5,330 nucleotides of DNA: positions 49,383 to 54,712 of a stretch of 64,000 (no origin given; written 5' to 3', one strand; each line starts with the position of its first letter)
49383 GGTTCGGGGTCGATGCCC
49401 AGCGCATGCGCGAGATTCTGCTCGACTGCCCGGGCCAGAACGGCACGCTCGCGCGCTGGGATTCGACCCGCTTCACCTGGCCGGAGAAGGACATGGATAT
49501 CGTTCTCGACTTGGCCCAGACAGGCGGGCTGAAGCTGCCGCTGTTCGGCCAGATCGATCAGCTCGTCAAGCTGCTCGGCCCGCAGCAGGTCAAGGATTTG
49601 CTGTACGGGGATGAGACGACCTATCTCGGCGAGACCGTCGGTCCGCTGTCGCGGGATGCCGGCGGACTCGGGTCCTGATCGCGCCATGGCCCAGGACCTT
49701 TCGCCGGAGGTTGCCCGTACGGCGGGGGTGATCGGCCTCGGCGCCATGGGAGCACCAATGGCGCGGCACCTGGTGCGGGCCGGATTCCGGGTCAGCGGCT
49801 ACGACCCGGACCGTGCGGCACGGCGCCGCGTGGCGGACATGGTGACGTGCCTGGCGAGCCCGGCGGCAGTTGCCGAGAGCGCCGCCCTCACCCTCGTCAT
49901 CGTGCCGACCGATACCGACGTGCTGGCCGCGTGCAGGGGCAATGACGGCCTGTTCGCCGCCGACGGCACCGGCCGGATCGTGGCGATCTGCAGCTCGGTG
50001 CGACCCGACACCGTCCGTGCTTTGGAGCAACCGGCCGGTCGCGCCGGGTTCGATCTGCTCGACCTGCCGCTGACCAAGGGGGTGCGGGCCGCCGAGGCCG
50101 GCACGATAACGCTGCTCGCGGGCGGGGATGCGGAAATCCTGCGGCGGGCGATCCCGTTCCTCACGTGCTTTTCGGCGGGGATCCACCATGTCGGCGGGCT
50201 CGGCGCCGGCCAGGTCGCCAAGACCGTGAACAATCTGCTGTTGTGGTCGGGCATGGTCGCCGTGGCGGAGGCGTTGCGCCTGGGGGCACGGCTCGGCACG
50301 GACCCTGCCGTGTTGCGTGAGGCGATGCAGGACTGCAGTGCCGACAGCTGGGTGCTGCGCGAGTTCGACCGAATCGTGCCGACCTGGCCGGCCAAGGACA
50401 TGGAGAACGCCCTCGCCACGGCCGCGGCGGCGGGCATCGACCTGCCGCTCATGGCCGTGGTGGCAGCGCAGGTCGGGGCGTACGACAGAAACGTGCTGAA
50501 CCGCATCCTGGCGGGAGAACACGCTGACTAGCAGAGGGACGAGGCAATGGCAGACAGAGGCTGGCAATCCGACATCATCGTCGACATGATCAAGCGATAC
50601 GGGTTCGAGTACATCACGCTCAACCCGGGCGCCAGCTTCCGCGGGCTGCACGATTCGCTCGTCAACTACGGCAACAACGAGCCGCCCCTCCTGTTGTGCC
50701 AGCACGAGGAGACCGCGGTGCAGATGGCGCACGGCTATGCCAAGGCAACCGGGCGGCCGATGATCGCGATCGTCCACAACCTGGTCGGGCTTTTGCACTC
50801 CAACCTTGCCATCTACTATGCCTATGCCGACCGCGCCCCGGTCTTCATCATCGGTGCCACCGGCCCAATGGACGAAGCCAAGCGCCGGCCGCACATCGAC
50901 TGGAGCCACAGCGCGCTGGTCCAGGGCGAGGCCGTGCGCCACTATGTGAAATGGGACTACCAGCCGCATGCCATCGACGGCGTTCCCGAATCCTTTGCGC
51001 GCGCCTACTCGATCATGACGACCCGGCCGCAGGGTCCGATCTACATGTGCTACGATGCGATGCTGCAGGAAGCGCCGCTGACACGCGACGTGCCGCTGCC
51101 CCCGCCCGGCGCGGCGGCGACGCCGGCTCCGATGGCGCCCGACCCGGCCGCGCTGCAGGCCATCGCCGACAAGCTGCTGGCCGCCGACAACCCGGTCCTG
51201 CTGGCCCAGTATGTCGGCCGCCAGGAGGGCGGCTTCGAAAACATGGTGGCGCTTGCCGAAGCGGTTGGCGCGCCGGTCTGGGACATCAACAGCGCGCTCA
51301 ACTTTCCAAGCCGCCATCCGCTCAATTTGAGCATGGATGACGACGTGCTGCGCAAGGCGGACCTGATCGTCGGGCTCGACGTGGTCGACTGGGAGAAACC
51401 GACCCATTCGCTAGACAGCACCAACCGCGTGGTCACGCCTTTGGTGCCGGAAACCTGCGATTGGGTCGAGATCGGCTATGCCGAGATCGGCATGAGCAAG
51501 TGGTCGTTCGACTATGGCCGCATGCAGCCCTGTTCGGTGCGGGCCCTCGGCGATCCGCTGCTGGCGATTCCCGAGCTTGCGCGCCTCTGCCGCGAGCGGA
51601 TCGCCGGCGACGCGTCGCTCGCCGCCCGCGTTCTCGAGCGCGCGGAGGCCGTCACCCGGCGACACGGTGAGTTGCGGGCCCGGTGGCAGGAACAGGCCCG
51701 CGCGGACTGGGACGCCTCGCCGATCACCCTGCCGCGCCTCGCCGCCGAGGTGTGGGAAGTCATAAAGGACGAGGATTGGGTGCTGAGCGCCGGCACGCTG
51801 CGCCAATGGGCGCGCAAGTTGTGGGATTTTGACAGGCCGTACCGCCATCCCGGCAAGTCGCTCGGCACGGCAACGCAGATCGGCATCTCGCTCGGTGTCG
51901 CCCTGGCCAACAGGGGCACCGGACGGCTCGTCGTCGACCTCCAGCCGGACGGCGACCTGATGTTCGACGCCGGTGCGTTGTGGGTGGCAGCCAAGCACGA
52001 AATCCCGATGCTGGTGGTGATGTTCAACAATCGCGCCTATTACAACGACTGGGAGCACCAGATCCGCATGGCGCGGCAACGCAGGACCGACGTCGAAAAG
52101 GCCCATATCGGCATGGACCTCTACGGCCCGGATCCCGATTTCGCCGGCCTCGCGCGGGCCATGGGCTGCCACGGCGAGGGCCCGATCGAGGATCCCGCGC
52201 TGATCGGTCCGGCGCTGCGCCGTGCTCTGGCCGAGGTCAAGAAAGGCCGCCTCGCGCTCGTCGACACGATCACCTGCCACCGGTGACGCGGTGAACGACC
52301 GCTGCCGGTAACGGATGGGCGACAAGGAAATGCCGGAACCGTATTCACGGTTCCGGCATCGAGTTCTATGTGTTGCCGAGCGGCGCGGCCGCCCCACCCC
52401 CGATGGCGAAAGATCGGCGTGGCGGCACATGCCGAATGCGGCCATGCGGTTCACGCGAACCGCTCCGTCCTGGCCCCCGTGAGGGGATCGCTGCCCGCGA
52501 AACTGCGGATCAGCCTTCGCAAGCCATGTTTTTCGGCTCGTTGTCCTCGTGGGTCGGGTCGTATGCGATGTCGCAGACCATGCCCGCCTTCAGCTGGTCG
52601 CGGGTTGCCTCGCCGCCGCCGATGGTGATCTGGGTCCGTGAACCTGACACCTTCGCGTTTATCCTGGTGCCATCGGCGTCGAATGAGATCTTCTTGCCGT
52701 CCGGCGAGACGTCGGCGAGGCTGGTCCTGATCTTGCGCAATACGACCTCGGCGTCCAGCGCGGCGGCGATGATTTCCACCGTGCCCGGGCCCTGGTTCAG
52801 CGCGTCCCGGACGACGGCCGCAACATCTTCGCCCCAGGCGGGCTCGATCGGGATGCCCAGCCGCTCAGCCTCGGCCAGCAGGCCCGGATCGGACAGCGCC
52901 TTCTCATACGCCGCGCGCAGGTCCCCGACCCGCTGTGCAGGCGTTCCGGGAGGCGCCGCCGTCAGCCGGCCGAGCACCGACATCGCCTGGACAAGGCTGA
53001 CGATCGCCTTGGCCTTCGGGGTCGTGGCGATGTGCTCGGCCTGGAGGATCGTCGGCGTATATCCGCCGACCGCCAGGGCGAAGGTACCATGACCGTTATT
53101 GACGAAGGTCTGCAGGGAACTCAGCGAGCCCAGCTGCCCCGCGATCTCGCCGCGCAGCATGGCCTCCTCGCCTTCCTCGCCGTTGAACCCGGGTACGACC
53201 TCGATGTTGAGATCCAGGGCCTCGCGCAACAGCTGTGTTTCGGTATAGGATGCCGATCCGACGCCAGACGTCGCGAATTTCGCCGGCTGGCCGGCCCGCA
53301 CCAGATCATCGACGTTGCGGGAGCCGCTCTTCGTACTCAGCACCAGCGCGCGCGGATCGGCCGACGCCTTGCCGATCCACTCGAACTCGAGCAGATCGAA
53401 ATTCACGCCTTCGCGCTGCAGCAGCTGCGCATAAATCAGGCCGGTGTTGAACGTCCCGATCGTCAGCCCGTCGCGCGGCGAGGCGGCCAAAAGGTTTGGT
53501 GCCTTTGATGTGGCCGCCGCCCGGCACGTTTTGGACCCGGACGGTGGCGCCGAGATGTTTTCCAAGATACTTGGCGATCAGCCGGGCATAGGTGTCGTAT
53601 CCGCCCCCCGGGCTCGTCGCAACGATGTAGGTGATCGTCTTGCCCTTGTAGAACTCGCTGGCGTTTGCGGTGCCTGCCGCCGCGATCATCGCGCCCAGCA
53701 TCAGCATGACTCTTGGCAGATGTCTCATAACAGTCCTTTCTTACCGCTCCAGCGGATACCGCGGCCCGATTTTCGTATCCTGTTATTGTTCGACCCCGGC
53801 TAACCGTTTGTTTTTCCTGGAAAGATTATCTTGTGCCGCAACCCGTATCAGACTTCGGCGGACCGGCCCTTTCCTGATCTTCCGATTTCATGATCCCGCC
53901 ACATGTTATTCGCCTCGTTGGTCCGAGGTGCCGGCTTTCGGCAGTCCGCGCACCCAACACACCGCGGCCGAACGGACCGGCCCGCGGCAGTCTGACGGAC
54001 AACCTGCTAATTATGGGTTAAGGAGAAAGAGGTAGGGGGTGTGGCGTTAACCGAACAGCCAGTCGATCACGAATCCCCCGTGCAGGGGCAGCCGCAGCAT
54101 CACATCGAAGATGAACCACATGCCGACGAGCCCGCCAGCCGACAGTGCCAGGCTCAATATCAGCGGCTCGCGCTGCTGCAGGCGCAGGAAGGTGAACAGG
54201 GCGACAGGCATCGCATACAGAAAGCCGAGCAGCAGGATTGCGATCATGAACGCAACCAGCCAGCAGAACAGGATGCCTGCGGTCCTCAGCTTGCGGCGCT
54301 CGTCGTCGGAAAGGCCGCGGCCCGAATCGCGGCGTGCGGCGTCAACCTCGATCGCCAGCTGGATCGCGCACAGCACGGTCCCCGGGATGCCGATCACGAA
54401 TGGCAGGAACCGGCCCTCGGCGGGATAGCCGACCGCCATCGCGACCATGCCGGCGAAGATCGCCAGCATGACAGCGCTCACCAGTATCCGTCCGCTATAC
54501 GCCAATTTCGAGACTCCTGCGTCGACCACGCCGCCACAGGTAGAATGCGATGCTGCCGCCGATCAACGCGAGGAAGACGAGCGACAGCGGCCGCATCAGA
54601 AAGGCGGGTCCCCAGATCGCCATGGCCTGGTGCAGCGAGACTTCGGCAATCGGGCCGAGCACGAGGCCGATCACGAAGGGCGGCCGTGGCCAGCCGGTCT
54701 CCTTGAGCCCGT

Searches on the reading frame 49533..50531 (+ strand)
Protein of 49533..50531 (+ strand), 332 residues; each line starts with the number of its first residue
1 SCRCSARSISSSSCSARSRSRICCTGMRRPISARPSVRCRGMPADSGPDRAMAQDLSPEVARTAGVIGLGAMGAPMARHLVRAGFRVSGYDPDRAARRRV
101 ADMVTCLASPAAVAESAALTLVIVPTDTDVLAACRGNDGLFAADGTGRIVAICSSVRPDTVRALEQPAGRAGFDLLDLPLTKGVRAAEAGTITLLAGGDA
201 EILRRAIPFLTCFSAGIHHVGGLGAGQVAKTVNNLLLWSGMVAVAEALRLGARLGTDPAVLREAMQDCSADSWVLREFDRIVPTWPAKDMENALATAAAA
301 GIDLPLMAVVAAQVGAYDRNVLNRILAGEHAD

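Call 31: search_protein_families(library=pfam, proteins=[window:49533-50531:+], max_evalue=0.001)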
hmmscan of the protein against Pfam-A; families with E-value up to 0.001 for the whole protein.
window:49533-50531:+ (332 aa): 5 families
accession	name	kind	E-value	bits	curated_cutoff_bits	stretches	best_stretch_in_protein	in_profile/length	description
PF03446.21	NAD_binding_2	-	5e-31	108.3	21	1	65-221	3-161/161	NAD binding domain of 6-phosphogluconate dehydrogenase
PF14833.11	NAD_binding_11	-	1.8e-16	60.9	30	1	224-319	1-107/122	NAD-binding of NADP-dependent 3-hydroxyisobutyrate dehydrogenase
PF02826.25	2-Hacid_dh_C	-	1.2e-05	25.2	25.1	1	61-125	36-100/178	D-isomer specific 2-hydroxyacid dehydrogenase, NAD binding domain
PF03807.23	F420_oxidored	-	2.5e-05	25.2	21.6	0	65-123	3-66/94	NADP oxidoreductase coenzyme F420-dependent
PF02737.24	3HCDH_N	-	0.00034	21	22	1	64-105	2-43/180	3-hydroxyacyl-CoA dehydrogenase, NAD binding domain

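Call 50: search_protein_families(library=ncbifam, proteins=[window:49533-50531:+], max_evalue=0.00001)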
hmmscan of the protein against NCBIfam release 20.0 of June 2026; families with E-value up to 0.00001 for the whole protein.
window:49533-50531:+ (332 aa): 8 families
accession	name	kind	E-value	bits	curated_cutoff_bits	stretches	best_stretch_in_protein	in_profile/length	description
TIGR01692.1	HIBADH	equivalog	1.4e-45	155.9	291.6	1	67-280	2-216/288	3-hydroxyisobutyrate dehydrogenase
NF008592.0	PRK11559.1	equivalog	1.7e-36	126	397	1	64-311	5-263/296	2-hydroxy-3-oxopropionate reductase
TIGR01505.1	tartro_sem_red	equivalog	2.6e-36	125.3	340.75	1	65-314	3-263/291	2-hydroxy-3-oxopropionate reductase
NF043037.1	ThreonDh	equivalog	5.3e-32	111.4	350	1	63-276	4-219/297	L-threonate dehydrogenase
NF012005.0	PRK15461.1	equivalog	2.2e-27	96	348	1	65-304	5-237/298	sulfolactaldehyde 3-reductase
NF011633.0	PRK15059.1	equivalog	2.4e-25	89.3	451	1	65-276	4-215/292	2-hydroxy-3-oxopropionate reductase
NF007161.0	PRK09599.1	subfamily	6.8e-13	48.5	271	1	65-250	4-193/302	NADP-dependent phosphogluconate dehydrogenase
TIGR00872.1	gnd_rel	equivalog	1.5e-12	47.4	297.2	1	65-250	4-191/299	phosphogluconate dehydrogenase (NAD(+)-dependent, decarboxylating)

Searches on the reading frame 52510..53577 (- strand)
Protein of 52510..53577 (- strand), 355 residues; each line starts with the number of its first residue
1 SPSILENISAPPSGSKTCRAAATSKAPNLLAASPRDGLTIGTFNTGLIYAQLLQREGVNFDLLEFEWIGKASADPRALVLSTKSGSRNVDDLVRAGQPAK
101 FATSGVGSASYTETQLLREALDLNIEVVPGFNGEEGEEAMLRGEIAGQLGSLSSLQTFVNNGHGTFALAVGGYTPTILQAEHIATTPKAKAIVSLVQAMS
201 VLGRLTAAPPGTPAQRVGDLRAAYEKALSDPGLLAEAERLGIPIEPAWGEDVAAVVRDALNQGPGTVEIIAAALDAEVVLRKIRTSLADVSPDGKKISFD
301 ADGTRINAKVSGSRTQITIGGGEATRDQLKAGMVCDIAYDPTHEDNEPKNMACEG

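Call 32: search_protein_families(library=pfam, proteins=[window:52510-53577:-], max_evalue=0.001)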
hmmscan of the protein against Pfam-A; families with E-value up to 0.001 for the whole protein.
window:52510-53577:- (355 aa): 1 family
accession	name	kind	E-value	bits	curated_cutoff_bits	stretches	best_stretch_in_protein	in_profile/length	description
PF03401.19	TctC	-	4e-07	30.3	27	1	30-235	34-237/274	Tripartite tricarboxylate transporter family receptor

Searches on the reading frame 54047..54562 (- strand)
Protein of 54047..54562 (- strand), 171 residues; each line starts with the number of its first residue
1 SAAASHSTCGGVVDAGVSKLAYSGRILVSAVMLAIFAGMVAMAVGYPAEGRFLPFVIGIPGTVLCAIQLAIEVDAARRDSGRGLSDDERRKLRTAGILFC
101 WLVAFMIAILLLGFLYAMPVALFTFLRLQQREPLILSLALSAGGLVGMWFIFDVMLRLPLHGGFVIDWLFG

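Call 72: search_protein_families(library=pfam, proteins=[window:54047-54562:-], max_evalue=0.01)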
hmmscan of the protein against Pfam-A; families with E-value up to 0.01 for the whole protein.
window:54047-54562:- (171 aa): 1 family
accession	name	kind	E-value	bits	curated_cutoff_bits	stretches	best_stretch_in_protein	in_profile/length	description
PF07331.16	TctB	-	1.8e-12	48.1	29.1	1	28-160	2-136/137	Tripartite tricarboxylate transporter TctB family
